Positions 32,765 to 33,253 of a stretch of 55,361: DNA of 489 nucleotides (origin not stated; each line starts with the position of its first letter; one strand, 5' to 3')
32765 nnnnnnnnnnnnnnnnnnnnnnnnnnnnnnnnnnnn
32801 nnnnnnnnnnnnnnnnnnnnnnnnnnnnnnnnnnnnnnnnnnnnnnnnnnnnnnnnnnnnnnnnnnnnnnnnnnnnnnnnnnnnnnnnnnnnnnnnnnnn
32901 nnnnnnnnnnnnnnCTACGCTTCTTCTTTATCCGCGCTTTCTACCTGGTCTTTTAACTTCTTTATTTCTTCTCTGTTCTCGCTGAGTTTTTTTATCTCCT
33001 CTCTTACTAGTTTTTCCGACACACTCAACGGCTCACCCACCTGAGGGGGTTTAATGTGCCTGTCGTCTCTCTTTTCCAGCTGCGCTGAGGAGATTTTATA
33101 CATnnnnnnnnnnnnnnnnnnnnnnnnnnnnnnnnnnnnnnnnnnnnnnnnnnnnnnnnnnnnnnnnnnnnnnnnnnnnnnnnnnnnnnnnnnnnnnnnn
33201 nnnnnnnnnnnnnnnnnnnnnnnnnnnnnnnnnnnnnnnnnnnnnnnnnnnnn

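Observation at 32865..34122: Low-GC 1.2 kb islet: Clp-fold SDH-type serine protease plus a small coiled-coil ORF inserted between two operons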

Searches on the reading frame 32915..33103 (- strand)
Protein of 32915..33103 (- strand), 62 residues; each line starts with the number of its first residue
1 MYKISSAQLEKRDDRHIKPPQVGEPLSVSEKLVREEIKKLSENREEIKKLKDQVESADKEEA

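Call 3: search_protein_families(library=pfam, proteins=[window:32915-33103:-], max_evalue=1)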
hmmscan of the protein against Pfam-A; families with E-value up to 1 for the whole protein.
window:32915-33103:- (62 aa): 1 family
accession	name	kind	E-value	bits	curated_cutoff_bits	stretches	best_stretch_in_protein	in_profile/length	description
PF06584.18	DIRP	-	0.0016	19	27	1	4-55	28-79/108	DIRP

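Call 4: search_protein_families(library=padloc, proteins=[window:32915-33103:-], max_evalue=1)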
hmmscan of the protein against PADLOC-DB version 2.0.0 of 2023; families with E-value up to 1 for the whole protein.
window:32915-33103:- (62 aa): 0 families

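Call 5: search_protein_families(library=phrogs, proteins=[window:32915-33103:-], max_evalue=1)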
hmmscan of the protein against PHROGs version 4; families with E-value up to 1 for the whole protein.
window:32915-33103:- (62 aa): 3 families
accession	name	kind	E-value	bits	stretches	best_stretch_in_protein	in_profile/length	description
phrog_23142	-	unknown function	0.01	16.4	1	7-52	18-63/206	-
phrog_12650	-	unknown function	0.13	13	1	29-61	25-57/58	-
phrog_3464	-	DNA, RNA and nucleotide metabolism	0.16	12.8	1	24-60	193-229/245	nucleotidyltransferase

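Call 8: search_protein_families(library=ncbifam, proteins=[window:32915-33103:-], max_evalue=1)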
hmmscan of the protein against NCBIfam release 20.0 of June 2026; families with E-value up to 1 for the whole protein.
window:32915-33103:- (62 aa): 0 families

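Call 13: list_cluster_members(proteins=[P0001, window:32915-33103:-, window:34123-35004:-])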
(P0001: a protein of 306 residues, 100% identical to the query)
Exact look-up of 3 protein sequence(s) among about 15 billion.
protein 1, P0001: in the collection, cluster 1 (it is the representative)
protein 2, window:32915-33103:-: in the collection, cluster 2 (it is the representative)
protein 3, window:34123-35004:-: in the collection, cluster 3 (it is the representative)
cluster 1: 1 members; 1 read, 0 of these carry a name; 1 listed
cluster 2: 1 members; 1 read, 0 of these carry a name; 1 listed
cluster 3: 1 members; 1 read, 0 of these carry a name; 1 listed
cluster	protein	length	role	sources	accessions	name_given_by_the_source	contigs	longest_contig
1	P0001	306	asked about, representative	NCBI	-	-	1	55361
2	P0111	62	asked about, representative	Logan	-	-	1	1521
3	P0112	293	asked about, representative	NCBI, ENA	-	-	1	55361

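Call 63: find_homologous_proteins(query=window:32915-33103:-, max_evalue=0.01)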
Query window:32915-33103:- (62 aa): 1 proteins with E <= 0.01 among 1 candidates.
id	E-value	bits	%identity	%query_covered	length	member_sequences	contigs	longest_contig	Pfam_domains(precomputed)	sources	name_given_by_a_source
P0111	4.9e-29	116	100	100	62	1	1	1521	-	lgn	-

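Call 91: predict_structure(protein=window:32915-33103:-)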
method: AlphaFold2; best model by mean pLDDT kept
length: 62 residues; sequences in the alignment: 1
mean_pLDDT: 81.6   pTM: 0.46
mean pLDDT of the five models: 81.6, 79.7, 77.9, 77.9, 77.3
residues with pLDDT >= 90: 31; 70-90: 9; 50-70: 22; < 50: 0
segments of 3 or more residues with pLDDT < 50: none
pLDDT, mean of each block of 10 residues (from residue 1): 66 59 84 97 98 89 62
secondary structure, 60 per line:
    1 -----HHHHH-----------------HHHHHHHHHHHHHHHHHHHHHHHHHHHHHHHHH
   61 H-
elements in order: H6-10 H28-61
